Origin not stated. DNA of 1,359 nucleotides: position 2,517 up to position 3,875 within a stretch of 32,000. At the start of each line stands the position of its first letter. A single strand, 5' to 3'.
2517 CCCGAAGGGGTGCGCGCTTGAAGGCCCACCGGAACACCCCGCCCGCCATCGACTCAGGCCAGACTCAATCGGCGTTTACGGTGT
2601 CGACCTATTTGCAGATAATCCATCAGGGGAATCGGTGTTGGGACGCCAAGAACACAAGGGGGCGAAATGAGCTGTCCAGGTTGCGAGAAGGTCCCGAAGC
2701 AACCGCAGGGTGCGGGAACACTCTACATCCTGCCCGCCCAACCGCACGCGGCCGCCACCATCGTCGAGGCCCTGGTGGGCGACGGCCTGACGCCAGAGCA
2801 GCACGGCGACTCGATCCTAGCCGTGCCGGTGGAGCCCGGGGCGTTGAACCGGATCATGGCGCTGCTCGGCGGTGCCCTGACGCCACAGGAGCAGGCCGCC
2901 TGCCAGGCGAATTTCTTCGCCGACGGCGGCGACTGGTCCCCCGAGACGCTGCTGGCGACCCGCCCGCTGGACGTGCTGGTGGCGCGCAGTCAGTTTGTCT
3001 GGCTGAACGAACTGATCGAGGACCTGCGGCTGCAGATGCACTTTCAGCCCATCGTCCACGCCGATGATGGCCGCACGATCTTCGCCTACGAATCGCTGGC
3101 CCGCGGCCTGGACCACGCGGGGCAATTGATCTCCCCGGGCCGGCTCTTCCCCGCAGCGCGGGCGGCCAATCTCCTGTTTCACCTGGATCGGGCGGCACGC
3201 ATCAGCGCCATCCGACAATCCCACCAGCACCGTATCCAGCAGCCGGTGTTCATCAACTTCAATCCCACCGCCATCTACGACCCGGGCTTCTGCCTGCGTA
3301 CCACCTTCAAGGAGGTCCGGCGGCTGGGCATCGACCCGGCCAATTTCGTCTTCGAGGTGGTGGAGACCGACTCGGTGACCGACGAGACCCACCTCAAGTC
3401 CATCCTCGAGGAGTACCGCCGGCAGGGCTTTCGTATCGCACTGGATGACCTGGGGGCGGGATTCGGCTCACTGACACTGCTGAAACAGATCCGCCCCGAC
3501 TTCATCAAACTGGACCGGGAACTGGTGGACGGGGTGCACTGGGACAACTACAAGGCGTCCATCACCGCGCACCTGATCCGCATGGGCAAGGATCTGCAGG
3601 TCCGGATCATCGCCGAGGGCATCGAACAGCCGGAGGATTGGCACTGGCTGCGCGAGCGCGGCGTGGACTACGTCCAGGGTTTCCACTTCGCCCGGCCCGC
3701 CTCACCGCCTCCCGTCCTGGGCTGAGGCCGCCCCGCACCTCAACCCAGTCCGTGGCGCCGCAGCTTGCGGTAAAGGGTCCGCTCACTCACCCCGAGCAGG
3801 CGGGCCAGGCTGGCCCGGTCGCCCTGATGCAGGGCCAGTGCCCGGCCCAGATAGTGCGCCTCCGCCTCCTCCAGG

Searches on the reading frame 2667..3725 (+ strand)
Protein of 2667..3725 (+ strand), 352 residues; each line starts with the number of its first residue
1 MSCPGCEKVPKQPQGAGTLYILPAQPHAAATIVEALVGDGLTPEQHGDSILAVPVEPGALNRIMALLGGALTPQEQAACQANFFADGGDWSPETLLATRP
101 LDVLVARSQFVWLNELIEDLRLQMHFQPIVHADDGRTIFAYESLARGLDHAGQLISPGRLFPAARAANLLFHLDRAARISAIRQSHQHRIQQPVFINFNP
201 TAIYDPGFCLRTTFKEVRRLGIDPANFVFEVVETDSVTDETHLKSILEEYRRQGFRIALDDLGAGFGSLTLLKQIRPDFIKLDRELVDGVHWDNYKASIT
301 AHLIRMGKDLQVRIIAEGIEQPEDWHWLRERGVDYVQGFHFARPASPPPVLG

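Call 6: search_protein_families(library=pfam, proteins=[window:2667-3725:+])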
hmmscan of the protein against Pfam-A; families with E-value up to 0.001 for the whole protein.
window:2667-3725:+ (352 aa): 1 family
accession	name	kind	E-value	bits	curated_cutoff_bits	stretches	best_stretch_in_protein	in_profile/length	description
PF00563.25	EAL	-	2.9e-58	197.5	31.3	1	113-344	4-236/236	EAL domain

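Call 13: search_protein_families(library=ncbifam, proteins=[window:2667-3725:+])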
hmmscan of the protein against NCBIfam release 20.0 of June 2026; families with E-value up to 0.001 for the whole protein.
window:2667-3725:+ (352 aa): 14 families
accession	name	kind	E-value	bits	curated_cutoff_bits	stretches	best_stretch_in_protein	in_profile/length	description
NF052265.1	EAL_dom_RimA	equivalog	7.3e-53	179.4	430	1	119-345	14-234/248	S6 modification regulatory phosphodiesterase RimA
NF045675.1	PhdiestaseDibA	equivalog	3.1e-30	105.1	980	1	113-345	382-616/623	phosphodiesterase DibA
NF007474.0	PRK10060.1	equivalog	5e-28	97.7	782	1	114-345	414-645/663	cyclic di-GMP phosphodiesterase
NF052458.1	PhdiestGepA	equivalog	4e-27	94.8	1200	1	114-345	597-832/840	phosphodiesterase GepA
NF007839.0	PRK10551.1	equivalog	6.2e-27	94.3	461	1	123-346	278-502/518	cyclic di-GMP phosphodiesterase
NF008467.0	PRK11359.1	equivalog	9.3e-24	83.4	857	1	113-346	549-784/800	oxygen-sensing cyclic-di-GMP phosphodiesterase DosP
NF053781.1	cdiGMPphdstlr2612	equivalog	1.2e-23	82.8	1600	1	114-347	1021-1258/1268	Tlr1612 family c-di-GMP phosphodiesterase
NF052596.1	RR_EAL_PvrR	equivalog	2.4e-23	82.4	580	1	113-345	147-380/398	response regulator cyclic di-GMP phosphodiesterase PvrR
NF008807.1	PRK11829.1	equivalog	2.4e-22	78.8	733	1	117-344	424-652/670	biofilm formation regulator HmsP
NF045673.1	c-di-GMPRcptLapD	equivalog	9.5e-21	73.7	1020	1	109-345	413-645/647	cyclic di-GMP receptor LapD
NF007298.0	PRK09776.1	equivalog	1.6e-18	66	1135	1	117-344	868-1096/1111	diguanylate cyclase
NF051476.1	CDiGphdiTpdA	equivalog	1.3e-17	63.8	1000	1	121-342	359-568/570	cyclic di-GMP phosphodiesterase TpdA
NF008281.1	PRK11059.1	equivalog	7e-17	60.9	663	1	114-344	402-629/633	RNase E specificity factor CsrD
NF008617.0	PRK11596.1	equivalog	3.4e-13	49.5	190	1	124-346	32-244/255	cyclic-guanylate-specific phosphodiesterase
